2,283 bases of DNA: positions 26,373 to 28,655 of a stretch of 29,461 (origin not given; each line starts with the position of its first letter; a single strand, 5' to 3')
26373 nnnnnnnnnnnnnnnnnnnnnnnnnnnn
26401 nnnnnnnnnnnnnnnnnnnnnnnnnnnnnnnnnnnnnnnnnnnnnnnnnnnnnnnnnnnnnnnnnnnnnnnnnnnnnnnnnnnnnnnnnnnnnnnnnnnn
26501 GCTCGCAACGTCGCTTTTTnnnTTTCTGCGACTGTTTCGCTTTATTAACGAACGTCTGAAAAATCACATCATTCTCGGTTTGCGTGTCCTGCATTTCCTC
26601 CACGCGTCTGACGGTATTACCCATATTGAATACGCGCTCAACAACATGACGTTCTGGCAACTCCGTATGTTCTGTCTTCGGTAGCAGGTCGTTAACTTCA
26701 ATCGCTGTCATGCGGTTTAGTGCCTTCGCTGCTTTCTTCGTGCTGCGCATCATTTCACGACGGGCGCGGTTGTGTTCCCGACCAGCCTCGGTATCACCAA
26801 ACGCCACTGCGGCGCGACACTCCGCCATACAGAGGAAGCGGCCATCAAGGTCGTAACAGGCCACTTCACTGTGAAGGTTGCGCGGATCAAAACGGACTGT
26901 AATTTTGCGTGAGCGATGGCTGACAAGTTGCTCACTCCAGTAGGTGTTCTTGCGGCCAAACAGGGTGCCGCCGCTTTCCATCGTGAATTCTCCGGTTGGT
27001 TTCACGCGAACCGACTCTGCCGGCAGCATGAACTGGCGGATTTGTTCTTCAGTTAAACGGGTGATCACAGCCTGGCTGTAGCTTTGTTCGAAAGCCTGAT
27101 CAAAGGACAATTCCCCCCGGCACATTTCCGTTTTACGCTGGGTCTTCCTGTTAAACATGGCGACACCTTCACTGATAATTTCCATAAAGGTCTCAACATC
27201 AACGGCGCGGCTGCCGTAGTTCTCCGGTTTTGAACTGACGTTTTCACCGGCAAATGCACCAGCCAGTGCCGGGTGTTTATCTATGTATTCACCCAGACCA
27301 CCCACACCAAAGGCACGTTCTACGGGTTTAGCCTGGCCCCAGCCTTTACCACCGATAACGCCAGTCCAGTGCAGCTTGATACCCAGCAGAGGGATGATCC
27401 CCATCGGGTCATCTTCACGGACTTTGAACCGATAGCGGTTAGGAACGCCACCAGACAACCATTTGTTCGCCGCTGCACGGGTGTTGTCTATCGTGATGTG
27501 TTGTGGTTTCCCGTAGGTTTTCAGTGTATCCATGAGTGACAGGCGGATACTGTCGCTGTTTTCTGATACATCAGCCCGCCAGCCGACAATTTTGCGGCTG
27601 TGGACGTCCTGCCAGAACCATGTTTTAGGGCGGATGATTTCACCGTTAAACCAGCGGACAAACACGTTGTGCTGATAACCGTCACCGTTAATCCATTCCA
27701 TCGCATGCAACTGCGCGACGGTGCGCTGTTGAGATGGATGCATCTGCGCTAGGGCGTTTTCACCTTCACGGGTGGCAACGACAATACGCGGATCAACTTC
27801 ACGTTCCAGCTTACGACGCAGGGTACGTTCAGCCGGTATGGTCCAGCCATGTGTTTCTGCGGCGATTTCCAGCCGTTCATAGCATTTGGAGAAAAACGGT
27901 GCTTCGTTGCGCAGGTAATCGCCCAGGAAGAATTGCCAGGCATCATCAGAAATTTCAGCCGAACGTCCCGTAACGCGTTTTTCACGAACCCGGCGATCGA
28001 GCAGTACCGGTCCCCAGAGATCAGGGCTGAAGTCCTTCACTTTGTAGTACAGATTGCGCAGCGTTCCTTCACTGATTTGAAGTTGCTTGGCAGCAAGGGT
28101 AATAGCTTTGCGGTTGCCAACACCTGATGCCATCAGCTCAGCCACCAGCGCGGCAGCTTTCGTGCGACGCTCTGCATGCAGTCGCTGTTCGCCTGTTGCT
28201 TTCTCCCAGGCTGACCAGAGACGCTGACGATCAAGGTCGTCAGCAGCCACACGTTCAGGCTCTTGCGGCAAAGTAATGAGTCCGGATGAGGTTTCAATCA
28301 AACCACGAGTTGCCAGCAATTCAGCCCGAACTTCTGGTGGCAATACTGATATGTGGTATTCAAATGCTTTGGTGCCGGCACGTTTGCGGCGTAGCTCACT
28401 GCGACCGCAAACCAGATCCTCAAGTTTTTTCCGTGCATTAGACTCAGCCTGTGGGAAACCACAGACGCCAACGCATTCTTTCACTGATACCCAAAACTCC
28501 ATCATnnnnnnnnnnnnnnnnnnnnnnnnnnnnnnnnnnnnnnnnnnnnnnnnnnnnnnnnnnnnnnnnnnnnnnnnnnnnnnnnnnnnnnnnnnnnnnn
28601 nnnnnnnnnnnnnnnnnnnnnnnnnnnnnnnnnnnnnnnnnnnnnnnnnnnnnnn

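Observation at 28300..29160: Repressor c and transposase A share a paralogous N-terminal DNA-binding domain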

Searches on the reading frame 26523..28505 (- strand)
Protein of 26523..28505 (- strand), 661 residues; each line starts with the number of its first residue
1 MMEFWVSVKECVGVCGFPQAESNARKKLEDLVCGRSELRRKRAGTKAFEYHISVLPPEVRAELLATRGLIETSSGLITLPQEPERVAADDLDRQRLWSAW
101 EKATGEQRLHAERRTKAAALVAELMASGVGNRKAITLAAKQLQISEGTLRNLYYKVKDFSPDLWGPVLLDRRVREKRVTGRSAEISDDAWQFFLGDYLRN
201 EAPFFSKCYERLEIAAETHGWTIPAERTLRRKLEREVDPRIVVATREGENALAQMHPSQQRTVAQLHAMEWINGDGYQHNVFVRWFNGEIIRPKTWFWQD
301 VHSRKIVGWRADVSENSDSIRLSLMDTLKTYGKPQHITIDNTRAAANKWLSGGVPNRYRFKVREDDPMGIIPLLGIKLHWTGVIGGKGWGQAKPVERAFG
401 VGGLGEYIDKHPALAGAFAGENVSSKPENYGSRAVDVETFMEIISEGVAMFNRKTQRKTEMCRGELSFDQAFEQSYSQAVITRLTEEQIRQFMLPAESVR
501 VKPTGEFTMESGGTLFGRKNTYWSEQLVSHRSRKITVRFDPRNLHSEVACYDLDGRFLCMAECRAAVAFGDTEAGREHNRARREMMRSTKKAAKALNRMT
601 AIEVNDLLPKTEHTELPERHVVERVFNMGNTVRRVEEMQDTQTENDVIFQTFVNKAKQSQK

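Call 4: search_protein_families(library=pfam, proteins=[window:26523-28505:-], max_evalue=0.01)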
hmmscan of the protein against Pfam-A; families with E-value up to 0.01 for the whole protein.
window:26523-28505:- (661 aa): 5 families
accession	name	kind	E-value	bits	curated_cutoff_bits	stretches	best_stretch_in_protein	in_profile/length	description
PF02914.21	DDE_2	-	7.1e-111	369.7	23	1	263-476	1-220/221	Bacteriophage Mu transposase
PF09039.17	HTH_Tnp_Mu_2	-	8.1e-32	110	20.5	1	153-262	1-109/109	Mu DNA binding, I gamma subdomain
PF09299.17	Mu-transpos_C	-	2.6e-12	47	21.7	1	493-559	4-60/61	Mu transposase, C-terminal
PF02316.22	HTH_Tnp_Mu_1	-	2.7e-11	44.4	23.3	1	9-140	1-128/134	Mu DNA-binding domain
PF00665.32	rve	-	0.0033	18.1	32.6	1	297-349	28-82/102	Integrase core domain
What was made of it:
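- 26520..28505 (-): A, MuA-type DDE transposase (661 aa) with domains I-alpha, I-beta, I-gamma, II and III. Pfam DDE_2 7e-111, HTH_Tnp_Mu_2, Mu-transpos_C, HTH_Tnp_Mu_1 (call 4).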

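Call 27: find_related_loci(query=window:26523-28505:-, collection=genome_contigs, flank=2500)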
Query window:26523-28505:- (661 aa) in genome_contigs; peptide patterns used: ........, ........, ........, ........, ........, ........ (x = any residue, [..] = any of these).
120 stretches matched a pattern; 83 encode a relative of the query (tblastn E <= 1e-3); the best 80 are kept; 80 distinct loci.
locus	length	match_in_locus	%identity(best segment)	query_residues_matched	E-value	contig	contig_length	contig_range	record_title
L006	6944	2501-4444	61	1-656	0e+0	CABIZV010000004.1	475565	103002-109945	Enterobacteriaceae bacterium isolate MGYG-HGUT-00110 genome assembly, contig: .20298_3_19.4, whole genome shotgun sequen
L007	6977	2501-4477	53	4-661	0e+0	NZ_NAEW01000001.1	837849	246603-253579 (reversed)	Citrobacter braakii strain ATCC 51113 CbraakiiATCC_L001_NODE_1_length_837849__22.4616, whole genome shotgun sequence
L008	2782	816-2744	53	5-646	0e+0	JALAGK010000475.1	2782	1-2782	MAG: Enterobacteriaceae bacterium isolate bran_bin.7 k141_165212, whole genome shotgun sequence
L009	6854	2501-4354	55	5-617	0e+0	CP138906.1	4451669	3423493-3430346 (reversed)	Apirhabdus apintestini strain CA-0114 chromosome, complete genome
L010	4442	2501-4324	54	34-644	0e+0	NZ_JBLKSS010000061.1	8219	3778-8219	MAG: Sodalis sp. (in: enterobacteria) isolate Tcar Contig_56, whole genome shotgun sequence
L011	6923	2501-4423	51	4-640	0e+0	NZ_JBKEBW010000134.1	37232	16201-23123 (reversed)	MAG: Vibrio sp. isolate VLC_062 c_000002887551, whole genome shotgun sequence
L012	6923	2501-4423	50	4-640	0e+0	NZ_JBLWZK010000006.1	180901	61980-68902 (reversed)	MAG: Vibrio sp. isolate EC02-08 C02maxbin.010RE.5K@6, whole genome shotgun sequence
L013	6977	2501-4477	47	5-655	0e+0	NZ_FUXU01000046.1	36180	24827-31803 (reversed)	Enterovibrio nigricans DSM 22720, whole genome shotgun sequence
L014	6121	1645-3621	47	5-655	0e+0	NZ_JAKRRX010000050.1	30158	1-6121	Vibrio paucivorans strain DBSS07 50, whole genome shotgun sequence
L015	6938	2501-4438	49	4-647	0e+0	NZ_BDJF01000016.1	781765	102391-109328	Vibrio injensis strain M12-1144, whole genome shotgun sequence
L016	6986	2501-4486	46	4-655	0e+0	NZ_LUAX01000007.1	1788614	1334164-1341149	Vibrio europaeus strain PP-638 chromosome 2 map unlocalized chr2, whole genome shotgun sequence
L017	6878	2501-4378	49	5-630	0e+0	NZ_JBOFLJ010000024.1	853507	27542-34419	MAG: Aeromonas sp. isolate WFFMC_MAG_343 k139_8771_flag=0_multi=14.2822_len=853507, whole genome shotgun sequence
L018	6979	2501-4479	49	1-660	0e+0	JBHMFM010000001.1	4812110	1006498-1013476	Erwinia tracheiphila strain ICMP 5845 contig_1_pilon, whole genome shotgun sequence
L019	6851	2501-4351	47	4-622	0e+0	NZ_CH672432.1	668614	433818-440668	Marinomonas sp. MED121 scf_1099517007707, whole genome shotgun sequence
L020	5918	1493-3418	49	5-644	0e+0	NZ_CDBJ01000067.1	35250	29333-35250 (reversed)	Aeromonas rivuli strain DSM 22539, whole genome shotgun sequence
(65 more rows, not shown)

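Call 54: search_solved_structures(query=window:26523-28505:-, max_evalue=0.01)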
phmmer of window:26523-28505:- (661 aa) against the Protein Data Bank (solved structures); distinct sequences matched with E-value up to 0.01: 5.
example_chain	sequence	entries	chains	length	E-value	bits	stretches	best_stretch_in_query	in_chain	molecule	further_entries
4fcy_A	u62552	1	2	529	9.9e-205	685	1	87-609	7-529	Transposase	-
1bcm_A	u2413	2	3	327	1.7e-150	505.8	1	256-578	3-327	BACTERIOPHAGE MU TRANSPOSASE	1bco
2ezh_A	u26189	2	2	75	1e-20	77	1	182-252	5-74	TRANSPOSASE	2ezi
2ezk_A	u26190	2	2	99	1.4e-12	50.1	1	86-176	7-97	TRANSPOSASE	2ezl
1tns_A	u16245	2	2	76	3.4e-05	25.8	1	2-76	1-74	MU-TRANSPOSASE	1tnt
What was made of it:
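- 26520..28505 (-): PDB matches: 1TNS (res 2-76), 2EZK (86-176), 2EZH (182-252), 1BCM (256-578), 4FCY (87-609) (call 54).
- On MuA-family DDE transposase: PDB matches 1TNS, 2EZK, 2EZH, 1BCM and 4FCY, in that order along the protein (call 54).
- A matches solved MuA structures for all domains (call 54).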
